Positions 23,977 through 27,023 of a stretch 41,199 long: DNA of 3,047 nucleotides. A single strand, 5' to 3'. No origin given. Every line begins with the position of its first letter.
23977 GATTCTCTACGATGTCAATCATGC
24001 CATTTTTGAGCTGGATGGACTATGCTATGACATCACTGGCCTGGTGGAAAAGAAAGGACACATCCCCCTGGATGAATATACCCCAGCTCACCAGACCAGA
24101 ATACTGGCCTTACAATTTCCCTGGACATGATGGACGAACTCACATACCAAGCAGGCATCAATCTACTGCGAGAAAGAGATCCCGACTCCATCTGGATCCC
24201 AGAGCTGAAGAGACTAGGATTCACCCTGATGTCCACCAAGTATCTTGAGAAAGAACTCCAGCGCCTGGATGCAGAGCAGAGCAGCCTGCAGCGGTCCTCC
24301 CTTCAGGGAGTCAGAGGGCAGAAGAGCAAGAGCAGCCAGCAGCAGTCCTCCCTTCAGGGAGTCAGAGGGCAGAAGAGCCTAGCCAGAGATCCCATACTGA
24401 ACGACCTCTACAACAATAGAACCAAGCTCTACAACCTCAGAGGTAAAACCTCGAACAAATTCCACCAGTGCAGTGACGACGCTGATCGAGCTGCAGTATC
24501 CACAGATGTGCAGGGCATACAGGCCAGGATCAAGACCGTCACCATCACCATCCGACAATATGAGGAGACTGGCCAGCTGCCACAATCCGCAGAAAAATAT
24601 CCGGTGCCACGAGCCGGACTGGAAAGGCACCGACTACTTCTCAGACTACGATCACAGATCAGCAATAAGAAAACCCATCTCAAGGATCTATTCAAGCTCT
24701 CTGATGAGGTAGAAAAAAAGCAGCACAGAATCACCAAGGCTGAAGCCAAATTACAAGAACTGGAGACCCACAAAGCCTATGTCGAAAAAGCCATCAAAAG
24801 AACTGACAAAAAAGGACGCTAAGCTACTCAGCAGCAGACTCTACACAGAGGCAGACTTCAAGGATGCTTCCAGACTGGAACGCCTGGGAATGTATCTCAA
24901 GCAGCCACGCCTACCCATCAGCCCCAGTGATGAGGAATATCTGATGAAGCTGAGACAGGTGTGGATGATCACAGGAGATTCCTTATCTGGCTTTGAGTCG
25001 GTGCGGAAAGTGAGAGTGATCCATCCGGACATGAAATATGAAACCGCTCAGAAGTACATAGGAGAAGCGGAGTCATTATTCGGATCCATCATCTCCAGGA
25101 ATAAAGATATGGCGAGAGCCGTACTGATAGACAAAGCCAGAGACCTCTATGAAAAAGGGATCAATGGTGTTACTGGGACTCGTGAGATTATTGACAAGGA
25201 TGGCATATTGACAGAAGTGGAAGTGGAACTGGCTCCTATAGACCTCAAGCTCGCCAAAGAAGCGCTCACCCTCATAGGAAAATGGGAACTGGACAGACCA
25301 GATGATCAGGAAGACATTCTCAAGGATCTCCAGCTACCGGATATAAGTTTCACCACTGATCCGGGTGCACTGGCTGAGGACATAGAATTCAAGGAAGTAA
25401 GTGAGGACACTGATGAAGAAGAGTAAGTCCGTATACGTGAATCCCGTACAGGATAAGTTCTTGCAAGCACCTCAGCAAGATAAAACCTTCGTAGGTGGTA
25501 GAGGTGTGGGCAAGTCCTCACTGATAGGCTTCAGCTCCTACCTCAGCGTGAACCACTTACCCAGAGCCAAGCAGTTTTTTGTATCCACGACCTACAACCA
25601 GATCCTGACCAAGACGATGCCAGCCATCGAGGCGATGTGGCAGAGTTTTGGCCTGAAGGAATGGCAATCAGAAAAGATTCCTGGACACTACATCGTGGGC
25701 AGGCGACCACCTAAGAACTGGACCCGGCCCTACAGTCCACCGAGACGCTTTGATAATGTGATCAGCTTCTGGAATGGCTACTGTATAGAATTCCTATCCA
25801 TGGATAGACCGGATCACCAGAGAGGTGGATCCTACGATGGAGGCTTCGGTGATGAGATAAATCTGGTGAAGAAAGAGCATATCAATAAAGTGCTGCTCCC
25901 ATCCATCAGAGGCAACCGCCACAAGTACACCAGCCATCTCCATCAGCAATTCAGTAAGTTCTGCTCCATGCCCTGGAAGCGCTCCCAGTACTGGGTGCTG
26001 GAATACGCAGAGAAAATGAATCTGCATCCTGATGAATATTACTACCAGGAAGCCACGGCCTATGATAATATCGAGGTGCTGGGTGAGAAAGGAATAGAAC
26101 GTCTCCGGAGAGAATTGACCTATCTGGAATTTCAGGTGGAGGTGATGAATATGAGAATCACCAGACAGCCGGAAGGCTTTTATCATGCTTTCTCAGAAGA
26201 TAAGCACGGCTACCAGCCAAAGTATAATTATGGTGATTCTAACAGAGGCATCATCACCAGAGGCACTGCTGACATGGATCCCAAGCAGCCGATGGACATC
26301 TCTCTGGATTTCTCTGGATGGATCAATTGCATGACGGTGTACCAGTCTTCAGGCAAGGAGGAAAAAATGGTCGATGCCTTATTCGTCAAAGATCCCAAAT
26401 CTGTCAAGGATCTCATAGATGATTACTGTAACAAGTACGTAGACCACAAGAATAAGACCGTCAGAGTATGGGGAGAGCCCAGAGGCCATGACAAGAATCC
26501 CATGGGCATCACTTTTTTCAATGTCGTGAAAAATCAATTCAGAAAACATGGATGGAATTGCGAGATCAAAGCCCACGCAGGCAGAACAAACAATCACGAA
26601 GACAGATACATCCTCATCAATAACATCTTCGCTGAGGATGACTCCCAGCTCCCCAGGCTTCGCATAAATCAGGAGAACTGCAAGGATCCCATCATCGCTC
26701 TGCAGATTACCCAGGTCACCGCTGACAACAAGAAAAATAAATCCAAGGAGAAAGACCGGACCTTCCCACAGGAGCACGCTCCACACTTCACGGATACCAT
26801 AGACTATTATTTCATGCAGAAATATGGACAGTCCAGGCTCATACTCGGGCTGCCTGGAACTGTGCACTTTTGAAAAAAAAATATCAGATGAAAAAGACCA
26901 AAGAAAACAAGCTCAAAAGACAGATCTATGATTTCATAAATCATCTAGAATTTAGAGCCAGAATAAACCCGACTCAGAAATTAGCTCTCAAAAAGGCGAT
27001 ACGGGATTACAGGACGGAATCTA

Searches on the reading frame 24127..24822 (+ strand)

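Call 29: search_protein_families(library=phrogs, proteins=[window:24127-24822:+], max_evalue=0.001)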
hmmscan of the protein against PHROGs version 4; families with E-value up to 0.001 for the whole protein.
window:24127-24822:+ (231 aa): 0 families

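Call 30: search_protein_families(library=pfam, proteins=[window:24127-24822:+], max_evalue=0.05)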
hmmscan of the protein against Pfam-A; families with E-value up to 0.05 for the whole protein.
window:24127-24822:+ (231 aa): 3 families
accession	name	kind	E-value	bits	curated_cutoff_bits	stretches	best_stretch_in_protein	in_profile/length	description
PF10805.13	DUF2730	-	0.006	17.1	24.9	1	178-217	25-64/102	Protein of unknown function (DUF2730)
PF19466.4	DUF6003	-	0.013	15.7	35.4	1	123-203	34-112/140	Family of unknown function (DUF6003)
PF13863.11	DUF4200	-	0.028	15.2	29.7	1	166-224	60-118/119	Domain of unknown function (DUF4200)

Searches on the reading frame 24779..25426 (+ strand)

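Call 29: search_protein_families(library=phrogs, proteins=[window:24779-25426:+], max_evalue=0.001)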
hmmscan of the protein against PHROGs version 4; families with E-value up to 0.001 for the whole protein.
window:24779-25426:+ (215 aa): 0 families

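Call 30: search_protein_families(library=pfam, proteins=[window:24779-25426:+], max_evalue=0.05)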
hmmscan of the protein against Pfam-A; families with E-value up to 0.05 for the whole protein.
window:24779-25426:+ (215 aa): 1 family
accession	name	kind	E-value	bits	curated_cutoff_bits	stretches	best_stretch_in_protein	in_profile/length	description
PF01715.23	IPPT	-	0.018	15.2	23.6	1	33-130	102-195/243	IPP transferase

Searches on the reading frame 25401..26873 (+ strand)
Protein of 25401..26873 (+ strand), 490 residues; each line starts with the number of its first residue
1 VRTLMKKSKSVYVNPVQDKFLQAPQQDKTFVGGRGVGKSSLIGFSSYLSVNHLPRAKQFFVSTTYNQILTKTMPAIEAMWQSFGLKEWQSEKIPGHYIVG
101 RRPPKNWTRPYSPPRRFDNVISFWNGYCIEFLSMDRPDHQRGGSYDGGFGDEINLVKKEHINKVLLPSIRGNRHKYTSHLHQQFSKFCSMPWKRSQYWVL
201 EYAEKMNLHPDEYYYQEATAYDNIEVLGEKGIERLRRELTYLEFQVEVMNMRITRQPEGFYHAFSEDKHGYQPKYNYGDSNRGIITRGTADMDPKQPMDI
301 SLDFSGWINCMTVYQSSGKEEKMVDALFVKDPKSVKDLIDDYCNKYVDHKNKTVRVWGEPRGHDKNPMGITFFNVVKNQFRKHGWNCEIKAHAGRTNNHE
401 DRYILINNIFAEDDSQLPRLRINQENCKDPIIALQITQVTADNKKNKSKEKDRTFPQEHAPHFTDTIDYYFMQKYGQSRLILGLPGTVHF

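Call 28: search_protein_families(library=phrogs, proteins=[window:25401-26873:+], max_evalue=0.001)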
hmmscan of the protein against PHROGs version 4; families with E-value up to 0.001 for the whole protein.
window:25401-26873:+ (490 aa): 1 family
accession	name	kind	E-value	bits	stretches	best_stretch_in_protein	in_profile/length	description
phrog_5902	-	unknown function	0.00089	19.6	0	17-83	38-107/359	-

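Call 30: search_protein_families(library=pfam, proteins=[window:25401-26873:+], max_evalue=0.05)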
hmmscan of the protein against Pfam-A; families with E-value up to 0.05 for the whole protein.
window:25401-26873:+ (490 aa): 1 family
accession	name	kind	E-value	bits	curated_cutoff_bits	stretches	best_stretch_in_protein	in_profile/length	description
PF03237.21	Terminase_6N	-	0.0024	18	22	1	30-175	2-128/215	Terminase large subunit, T4likevirus-type, N-terminal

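Call 32: search_solved_structures(query=window:25401-26873:+, max_evalue=1)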
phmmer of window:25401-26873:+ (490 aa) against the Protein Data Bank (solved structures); distinct sequences matched with E-value up to 1: 0.
